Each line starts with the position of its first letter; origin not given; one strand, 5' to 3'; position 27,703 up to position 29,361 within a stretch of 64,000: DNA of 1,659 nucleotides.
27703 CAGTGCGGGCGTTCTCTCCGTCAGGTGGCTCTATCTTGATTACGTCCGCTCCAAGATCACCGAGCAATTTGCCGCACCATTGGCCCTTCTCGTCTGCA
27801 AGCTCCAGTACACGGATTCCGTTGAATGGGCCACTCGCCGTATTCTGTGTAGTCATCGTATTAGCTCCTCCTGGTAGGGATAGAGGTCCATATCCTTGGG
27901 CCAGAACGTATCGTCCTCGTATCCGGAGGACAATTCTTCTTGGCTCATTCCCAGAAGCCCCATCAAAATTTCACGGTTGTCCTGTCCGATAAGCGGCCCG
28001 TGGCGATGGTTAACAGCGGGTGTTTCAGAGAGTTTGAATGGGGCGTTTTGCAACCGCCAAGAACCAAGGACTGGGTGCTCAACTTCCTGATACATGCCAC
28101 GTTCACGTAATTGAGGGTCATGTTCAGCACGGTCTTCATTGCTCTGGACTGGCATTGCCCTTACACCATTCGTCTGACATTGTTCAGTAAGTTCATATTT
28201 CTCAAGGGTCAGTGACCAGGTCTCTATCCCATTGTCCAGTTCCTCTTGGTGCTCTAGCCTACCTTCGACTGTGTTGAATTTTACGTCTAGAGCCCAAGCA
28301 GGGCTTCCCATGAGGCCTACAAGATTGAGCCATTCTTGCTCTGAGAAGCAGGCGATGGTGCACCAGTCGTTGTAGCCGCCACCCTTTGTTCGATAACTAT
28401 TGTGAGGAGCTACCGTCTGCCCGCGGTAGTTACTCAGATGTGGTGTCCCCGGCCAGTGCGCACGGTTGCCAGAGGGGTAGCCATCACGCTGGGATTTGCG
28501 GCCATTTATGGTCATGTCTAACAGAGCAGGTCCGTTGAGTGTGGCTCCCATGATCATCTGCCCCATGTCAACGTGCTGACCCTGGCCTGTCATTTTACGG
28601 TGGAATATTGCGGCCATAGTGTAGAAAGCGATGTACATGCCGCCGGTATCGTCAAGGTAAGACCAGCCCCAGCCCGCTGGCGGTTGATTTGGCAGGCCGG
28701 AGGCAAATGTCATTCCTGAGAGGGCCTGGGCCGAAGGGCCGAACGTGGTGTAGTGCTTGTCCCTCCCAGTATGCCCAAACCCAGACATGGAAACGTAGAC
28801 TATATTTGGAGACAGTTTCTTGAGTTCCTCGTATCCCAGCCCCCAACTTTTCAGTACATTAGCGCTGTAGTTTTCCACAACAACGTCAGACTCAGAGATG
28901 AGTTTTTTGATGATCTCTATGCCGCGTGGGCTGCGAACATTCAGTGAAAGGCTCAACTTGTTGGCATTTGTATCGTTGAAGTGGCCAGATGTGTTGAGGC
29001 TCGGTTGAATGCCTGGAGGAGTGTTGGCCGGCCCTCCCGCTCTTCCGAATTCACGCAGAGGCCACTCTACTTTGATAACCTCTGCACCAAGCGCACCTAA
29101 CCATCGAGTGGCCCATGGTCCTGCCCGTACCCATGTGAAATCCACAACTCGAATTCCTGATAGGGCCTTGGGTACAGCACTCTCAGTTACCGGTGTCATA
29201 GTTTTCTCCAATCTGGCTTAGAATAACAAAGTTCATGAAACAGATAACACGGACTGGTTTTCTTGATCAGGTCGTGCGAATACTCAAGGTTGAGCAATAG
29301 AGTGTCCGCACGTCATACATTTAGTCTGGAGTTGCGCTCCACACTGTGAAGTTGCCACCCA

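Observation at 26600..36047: MarR-headed minus-strand cluster: three tandem MFS paralogs, a DUF35/thiolase-like pair, and two translationally coupled family III CoA-transferases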

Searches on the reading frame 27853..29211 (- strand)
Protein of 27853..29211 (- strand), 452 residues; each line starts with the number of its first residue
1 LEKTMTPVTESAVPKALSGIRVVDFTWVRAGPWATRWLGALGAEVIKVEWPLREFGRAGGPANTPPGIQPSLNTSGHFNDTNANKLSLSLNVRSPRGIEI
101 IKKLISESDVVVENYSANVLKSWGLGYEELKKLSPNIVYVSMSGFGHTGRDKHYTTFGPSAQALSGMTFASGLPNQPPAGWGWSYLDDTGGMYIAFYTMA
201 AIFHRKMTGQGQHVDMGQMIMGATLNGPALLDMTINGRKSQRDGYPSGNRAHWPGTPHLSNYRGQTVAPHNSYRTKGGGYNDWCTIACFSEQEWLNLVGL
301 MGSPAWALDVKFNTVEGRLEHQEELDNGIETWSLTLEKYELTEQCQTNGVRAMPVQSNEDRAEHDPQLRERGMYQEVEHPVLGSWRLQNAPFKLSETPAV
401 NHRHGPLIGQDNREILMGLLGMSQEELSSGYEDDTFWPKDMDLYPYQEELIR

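Call 4: search_protein_families(library=pfam, proteins=[window:27853-29211:-])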
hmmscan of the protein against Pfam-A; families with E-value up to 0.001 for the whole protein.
window:27853-29211:- (452 aa): 1 family
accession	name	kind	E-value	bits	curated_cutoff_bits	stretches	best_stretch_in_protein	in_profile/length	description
PF02515.22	CoA_transf_3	-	2.7e-92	310.1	23.3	1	17-412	1-366/366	CoA-transferase family III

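Call 5: search_protein_families(library=ncbifam, proteins=[window:27853-29211:-])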
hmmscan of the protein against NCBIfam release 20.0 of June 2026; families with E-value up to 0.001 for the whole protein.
window:27853-29211:- (452 aa): 7 families
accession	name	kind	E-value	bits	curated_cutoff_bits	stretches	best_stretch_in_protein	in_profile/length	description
NF003809.0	PRK05398.1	subfamily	6.5e-65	219.3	442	1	15-428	3-408/416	formyl-CoA transferase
TIGR03253.1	oxalate_frc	equivalog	3.2e-63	213.9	504.2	1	15-428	2-408/416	formyl-CoA transferase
NF052585.1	SucGlutTfsCaiB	equivalog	3.3e-53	180.7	750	1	14-419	5-388/394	succinate--glutarate CoA-transferase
NF041294.1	Scnl_mescCoAtase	equivalog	1.1e-50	172.8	700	1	16-416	3-380/381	succinyl-CoA:mesaconate CoA-transferase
NF008511.0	PRK11430.1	equivalog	2.3e-33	115.8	522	1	16-244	9-230/381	CoA:oxalate CoA-transferase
NF002914.1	PRK03525.1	equivalog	3.3e-20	72.4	413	1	16-428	9-389/400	L-carnitine CoA-transferase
TIGR04253.1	mesacon_CoA_iso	equivalog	7.5e-19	68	725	2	17-224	3-200/403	2-methylfumaryl-CoA isomerase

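Call 12: search_solved_structures(query=window:27853-29211:-, max_evalue=1e-10, show_alignments=1)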
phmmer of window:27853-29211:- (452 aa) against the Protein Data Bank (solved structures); distinct sequences matched with E-value up to 1e-10: 31.
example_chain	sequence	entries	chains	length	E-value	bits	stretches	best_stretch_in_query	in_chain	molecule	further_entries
9fn0_B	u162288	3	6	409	2e-66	227.7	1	11-428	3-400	Subunit of Benzylsuccinate CoA-transferase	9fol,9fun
1pt5_A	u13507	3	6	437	6.8e-45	156.7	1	15-429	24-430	Hypothetical protein yfdW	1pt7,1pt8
1pqy_A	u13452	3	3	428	7.6e-45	156.5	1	16-429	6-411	Hypothetical protein yfdW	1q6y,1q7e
2vjq_A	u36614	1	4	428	1.2e-43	152.6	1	15-423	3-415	FORMYL-COENZYME A TRANSFERASE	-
1p5h_A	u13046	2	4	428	1.2e-43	152.6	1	15-423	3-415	Formyl-coenzyme A transferase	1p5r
2vjk_A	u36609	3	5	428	1.7e-43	152.1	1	15-423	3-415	FORMYL-COENZYME A TRANSFERASE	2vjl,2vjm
2vjn_A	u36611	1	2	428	1.8e-43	152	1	15-422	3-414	FORMYL-COENZYME A TRANSFERASE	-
2vjp_A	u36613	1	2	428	1.9e-43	151.9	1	15-423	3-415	FORMYL-COENZYME A TRANSFERASE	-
1t4c_A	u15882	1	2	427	2.3e-43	151.7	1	15-423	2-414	Formyl-CoA:oxalate CoA-transferase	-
2vjo_A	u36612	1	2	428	3.2e-43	151.2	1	15-423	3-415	FORMYL-COENZYME A TRANSFERASE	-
1vgr_A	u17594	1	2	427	8.2e-43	149.8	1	15-423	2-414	Formyl-coenzyme A transferase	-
1t3z_A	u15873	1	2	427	1.5e-42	148.9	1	15-423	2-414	Formyl-coenzyme A transferase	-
2vjm_B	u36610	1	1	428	1.6e-42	148.9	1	15-423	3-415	FORMYL-COENZYME A TRANSFERASE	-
1vgq_A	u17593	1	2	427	2.9e-42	148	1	15-423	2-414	Formyl-coenzyme A transferase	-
9br6_A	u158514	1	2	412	1e-41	146.2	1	14-422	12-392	Succinate--hydroxymethylglutarate CoA-transferase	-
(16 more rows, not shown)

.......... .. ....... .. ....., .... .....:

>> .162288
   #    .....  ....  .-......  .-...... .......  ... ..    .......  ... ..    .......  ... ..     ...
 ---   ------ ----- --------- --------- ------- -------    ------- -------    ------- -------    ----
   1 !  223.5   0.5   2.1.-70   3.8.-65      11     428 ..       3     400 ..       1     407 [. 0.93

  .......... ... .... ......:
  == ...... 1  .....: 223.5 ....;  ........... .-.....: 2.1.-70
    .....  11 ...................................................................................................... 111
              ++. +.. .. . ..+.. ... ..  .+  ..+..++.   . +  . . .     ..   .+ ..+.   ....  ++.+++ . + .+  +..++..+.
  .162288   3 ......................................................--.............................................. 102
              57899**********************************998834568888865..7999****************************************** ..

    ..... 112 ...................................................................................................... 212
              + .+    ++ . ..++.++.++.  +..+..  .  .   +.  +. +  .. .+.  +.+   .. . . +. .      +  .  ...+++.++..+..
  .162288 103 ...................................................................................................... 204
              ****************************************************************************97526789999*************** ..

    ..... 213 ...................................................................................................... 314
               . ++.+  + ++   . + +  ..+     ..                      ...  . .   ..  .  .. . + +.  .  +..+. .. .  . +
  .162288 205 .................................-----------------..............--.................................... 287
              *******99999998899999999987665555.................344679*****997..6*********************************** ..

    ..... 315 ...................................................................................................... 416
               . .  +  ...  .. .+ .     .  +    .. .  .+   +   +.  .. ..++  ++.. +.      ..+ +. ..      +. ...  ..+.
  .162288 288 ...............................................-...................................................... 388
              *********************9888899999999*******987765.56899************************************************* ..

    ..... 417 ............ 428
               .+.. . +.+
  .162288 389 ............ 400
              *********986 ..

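Call 47: search_solved_structures(query=window:27853-29211:-, max_evalue=1e-40, show_alignments=4)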
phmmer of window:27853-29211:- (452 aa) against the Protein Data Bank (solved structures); distinct sequences matched with E-value up to 1e-40: 17.
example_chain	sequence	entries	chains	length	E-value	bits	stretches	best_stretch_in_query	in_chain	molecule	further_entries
9fn0_B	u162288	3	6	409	2e-66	227.7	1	11-428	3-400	Subunit of Benzylsuccinate CoA-transferase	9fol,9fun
1pt5_A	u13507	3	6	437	6.8e-45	156.7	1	15-429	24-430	Hypothetical protein yfdW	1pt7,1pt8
1pqy_A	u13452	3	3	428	7.6e-45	156.5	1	16-429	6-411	Hypothetical protein yfdW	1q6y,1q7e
2vjq_A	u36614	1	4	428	1.2e-43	152.6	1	15-423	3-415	FORMYL-COENZYME A TRANSFERASE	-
1p5h_A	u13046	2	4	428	1.2e-43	152.6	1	15-423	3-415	Formyl-coenzyme A transferase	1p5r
2vjk_A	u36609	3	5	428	1.7e-43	152.1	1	15-423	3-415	FORMYL-COENZYME A TRANSFERASE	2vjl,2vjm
2vjn_A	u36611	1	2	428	1.8e-43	152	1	15-422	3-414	FORMYL-COENZYME A TRANSFERASE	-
2vjp_A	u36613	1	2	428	1.9e-43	151.9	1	15-423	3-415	FORMYL-COENZYME A TRANSFERASE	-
1t4c_A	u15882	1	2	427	2.3e-43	151.7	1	15-423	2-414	Formyl-CoA:oxalate CoA-transferase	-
2vjo_A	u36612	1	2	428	3.2e-43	151.2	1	15-423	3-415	FORMYL-COENZYME A TRANSFERASE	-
1vgr_A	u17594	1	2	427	8.2e-43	149.8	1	15-423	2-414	Formyl-coenzyme A transferase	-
1t3z_A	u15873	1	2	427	1.5e-42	148.9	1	15-423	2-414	Formyl-coenzyme A transferase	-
2vjm_B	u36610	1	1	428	1.6e-42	148.9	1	15-423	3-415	FORMYL-COENZYME A TRANSFERASE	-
1vgq_A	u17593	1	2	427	2.9e-42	148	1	15-423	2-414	Formyl-coenzyme A transferase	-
9br6_A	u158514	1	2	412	1e-41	146.2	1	14-422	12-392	Succinate--hydroxymethylglutarate CoA-transferase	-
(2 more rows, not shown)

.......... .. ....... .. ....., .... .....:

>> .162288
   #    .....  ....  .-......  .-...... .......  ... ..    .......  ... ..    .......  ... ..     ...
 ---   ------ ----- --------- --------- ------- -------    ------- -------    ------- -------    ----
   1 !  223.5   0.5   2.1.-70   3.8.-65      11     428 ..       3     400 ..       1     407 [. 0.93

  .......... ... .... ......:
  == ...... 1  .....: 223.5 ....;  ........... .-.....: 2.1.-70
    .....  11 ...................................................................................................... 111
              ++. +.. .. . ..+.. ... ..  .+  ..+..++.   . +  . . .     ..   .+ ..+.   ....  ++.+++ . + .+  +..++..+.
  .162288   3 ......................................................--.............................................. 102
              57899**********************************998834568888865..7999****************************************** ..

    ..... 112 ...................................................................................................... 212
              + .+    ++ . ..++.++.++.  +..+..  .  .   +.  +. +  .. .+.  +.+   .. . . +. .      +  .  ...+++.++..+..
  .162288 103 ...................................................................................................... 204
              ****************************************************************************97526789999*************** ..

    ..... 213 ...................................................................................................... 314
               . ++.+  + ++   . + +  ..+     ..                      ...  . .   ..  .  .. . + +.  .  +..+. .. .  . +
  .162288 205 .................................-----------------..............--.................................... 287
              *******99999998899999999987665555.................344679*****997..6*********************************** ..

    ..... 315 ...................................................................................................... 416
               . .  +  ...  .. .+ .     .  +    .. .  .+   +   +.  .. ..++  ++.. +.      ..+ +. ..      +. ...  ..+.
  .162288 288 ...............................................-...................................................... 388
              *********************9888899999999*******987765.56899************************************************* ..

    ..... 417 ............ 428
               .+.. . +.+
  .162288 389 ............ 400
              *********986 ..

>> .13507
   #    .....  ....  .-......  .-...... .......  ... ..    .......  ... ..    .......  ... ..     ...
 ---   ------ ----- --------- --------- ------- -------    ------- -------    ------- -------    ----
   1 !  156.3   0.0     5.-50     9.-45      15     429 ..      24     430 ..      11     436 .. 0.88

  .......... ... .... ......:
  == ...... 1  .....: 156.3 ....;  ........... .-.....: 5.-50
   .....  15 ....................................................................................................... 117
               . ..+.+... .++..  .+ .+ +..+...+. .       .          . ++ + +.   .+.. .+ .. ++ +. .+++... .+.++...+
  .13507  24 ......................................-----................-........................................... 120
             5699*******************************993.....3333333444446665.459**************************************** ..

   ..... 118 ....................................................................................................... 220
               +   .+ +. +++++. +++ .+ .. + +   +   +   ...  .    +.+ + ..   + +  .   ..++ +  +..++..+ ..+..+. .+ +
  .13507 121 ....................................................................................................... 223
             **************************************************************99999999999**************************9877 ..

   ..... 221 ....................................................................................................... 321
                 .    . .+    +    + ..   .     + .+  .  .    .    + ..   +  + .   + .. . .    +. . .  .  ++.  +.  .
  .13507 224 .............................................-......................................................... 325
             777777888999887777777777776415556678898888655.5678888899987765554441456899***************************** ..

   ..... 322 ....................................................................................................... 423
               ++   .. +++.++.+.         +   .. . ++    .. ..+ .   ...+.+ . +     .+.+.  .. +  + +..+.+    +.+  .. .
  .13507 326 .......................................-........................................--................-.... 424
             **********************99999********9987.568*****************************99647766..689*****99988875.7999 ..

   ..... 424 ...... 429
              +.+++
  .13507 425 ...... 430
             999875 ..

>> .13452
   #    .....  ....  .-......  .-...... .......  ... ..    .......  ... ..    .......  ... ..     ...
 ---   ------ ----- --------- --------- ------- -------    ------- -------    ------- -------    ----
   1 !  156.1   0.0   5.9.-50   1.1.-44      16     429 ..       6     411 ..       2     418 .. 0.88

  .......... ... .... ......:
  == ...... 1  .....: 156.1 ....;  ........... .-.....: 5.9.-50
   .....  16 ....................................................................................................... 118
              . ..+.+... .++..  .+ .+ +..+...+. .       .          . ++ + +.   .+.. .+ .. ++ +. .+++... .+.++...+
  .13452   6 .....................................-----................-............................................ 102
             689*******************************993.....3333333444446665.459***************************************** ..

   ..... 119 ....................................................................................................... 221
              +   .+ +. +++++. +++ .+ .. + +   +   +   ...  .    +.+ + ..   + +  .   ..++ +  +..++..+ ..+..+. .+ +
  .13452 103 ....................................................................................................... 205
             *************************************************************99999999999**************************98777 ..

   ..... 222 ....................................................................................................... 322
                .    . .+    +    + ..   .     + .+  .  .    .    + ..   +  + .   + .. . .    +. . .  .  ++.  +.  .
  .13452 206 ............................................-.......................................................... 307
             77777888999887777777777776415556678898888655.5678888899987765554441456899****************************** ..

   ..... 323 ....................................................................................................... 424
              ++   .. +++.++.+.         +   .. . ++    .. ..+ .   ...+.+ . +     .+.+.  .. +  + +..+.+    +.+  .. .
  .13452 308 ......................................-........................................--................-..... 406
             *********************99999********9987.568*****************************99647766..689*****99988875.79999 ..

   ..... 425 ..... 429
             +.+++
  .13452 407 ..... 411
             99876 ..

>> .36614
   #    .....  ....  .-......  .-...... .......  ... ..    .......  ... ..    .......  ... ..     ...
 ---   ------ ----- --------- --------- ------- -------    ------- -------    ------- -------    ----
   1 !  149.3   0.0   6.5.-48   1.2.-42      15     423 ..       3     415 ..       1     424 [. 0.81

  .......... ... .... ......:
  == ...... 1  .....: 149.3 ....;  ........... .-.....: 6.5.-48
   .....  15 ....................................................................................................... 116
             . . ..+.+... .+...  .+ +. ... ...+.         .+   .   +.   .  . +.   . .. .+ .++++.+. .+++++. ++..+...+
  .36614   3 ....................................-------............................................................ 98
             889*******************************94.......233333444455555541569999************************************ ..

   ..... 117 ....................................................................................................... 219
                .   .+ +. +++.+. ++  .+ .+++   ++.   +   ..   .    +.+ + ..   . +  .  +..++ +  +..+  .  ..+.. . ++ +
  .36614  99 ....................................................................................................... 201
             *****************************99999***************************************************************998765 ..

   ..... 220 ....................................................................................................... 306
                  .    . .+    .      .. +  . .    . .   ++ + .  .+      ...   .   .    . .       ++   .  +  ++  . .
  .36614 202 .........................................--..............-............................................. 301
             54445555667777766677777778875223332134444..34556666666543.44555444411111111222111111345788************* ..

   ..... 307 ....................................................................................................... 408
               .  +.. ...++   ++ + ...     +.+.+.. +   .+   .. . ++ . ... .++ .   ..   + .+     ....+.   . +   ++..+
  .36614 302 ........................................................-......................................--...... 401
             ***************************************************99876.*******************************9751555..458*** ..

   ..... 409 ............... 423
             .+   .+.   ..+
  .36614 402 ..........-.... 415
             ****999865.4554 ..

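Call 56: find_homologous_proteins(query=window:27853-29211:-, max_evalue=1e-30)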
Query window:27853-29211:- (452 aa): 3386 proteins with E <= 1e-30 among 8000 candidates; the best 120 are listed.
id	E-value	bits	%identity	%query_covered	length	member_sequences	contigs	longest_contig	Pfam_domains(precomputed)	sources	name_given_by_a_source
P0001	2.2e-295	998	93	100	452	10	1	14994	PF02515.23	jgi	jgi:crotonobetainyl-CoA:carnitine CoA-transferase CaiB-like acyl-CoA transferase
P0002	2.3e-261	885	82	98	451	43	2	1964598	PF02515.23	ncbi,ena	-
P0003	1.3e-246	837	78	97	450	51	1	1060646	PF02515.23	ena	-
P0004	1.8e-244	830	77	97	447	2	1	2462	PF02515.23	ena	-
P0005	3.1e-244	829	78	98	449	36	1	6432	PF02515.23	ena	-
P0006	2.2e-240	816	67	98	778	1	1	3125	PF02515.23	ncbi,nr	ncbi:MAG: CoA transferase, partial [Chloroflexi bacterium]|nr:CoA transferase [Chloroflexota bacteri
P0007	1.1e-233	794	66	99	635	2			PF02515.23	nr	nr:CoA transferase [Chloroflexota bacterium]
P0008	2.3e-230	783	64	99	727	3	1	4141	PF02515.23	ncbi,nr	ncbi:MAG: CoA transferase, partial [Dehalococcoidia bacterium]|nr:CoA transferase [Dehalococcoidia b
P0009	3.1e-230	783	68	98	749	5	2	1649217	PF02515.23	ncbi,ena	-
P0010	4.7e-223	759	83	85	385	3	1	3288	PF02515.23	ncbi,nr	ncbi:MAG: CoA transferase, partial [Dehalococcoidia bacterium]|nr:CoA transferase [Dehalococcoidia b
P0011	3.8e-221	753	65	98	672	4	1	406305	PF02515.23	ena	-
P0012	2.3e-218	744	71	97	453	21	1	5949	PF02515.23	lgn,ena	-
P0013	5.9e-217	739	68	99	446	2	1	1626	PF02515.23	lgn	-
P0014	5.5e-216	736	70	97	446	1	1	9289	PF02515.23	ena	-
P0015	9.3e-215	732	69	97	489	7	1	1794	PF02515.23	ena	-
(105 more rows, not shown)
